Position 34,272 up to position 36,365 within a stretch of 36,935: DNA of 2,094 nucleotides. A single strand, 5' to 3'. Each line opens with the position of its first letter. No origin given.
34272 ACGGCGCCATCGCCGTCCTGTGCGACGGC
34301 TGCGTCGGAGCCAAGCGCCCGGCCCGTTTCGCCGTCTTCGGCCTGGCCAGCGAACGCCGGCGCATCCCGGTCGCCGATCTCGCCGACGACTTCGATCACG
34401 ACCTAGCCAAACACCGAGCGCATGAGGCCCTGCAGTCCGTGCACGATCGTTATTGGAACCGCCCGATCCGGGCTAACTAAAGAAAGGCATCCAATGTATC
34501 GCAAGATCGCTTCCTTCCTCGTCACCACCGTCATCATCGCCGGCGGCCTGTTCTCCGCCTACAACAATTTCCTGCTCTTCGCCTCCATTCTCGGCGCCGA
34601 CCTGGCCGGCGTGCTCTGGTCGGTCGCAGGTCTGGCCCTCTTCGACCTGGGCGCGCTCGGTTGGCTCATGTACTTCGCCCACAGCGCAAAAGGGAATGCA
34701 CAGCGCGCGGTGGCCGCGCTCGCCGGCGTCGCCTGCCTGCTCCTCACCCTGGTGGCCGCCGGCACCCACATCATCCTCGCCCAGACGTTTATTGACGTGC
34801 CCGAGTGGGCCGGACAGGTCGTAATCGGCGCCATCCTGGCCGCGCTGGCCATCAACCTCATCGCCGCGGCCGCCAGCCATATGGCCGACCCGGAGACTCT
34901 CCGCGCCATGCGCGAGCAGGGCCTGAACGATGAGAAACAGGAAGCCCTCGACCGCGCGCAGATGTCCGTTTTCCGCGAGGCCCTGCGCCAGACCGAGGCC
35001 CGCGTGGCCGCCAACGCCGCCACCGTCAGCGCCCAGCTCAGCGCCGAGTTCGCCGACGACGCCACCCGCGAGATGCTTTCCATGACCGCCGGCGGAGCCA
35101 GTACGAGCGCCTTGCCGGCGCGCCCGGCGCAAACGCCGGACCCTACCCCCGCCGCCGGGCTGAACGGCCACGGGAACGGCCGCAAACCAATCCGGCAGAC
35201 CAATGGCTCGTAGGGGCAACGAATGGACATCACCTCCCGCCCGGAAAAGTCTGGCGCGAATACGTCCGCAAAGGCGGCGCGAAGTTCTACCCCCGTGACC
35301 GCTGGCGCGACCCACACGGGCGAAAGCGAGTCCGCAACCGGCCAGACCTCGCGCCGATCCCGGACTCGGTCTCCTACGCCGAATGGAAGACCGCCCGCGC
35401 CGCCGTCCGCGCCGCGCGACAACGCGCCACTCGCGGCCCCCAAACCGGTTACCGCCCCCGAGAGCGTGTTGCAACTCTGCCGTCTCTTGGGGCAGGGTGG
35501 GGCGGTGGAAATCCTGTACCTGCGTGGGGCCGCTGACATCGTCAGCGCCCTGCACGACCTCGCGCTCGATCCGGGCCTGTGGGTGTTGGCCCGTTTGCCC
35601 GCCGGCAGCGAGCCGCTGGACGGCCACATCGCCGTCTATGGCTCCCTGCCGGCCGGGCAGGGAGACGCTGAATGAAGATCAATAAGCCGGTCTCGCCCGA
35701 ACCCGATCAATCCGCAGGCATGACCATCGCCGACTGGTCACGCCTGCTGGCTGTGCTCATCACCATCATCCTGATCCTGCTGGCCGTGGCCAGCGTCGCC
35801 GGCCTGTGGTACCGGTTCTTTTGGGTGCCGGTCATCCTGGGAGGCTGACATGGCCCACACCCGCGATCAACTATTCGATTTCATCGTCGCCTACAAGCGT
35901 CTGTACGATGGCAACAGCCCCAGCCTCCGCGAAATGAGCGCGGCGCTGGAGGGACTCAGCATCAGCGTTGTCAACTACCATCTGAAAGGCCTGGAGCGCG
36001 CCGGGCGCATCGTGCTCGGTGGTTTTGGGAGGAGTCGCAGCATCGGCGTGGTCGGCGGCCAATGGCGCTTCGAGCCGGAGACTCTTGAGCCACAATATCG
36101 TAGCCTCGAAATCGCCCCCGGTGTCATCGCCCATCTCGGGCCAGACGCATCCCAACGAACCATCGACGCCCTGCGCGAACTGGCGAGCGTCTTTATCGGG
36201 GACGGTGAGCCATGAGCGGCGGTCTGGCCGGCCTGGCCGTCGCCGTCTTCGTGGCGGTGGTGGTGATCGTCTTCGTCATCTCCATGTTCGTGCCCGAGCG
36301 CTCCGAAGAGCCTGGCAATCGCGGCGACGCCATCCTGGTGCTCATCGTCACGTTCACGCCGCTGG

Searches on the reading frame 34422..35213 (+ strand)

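Call 11: search_protein_families(library=phrogs, proteins=[window:34422-35213:+], max_evalue=0.001)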
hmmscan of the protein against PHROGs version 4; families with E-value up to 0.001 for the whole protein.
window:34422-35213:+ (263 aa): 0 families

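Call 12: search_protein_families(library=pfam, proteins=[window:34422-35213:+], max_evalue=0.01)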
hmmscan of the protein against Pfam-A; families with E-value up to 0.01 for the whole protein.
window:34422-35213:+ (263 aa): 1 family
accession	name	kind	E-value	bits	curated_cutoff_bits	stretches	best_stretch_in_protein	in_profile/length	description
PF05940.17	NnrS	-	0.0022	17.8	28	1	32-156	52-155/371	NnrS protein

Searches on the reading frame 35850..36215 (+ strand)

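Call 11: search_protein_families(library=phrogs, proteins=[window:35850-36215:+], max_evalue=0.001)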
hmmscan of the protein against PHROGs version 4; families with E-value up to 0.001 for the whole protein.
window:35850-36215:+ (121 aa): 1 family
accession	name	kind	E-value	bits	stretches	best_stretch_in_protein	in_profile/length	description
phrog_24920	-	unknown function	0.00013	22.9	1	1-68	4-69/125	-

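Call 12: search_protein_families(library=pfam, proteins=[window:35850-36215:+], max_evalue=0.01)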
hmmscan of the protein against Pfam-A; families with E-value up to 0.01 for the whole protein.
window:35850-36215:+ (121 aa): 1 family
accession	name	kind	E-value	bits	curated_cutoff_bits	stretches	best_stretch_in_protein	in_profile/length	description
PF01726.22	LexA_DNA_bind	-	0.00029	21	23.7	1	7-54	10-56/65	LexA DNA binding domain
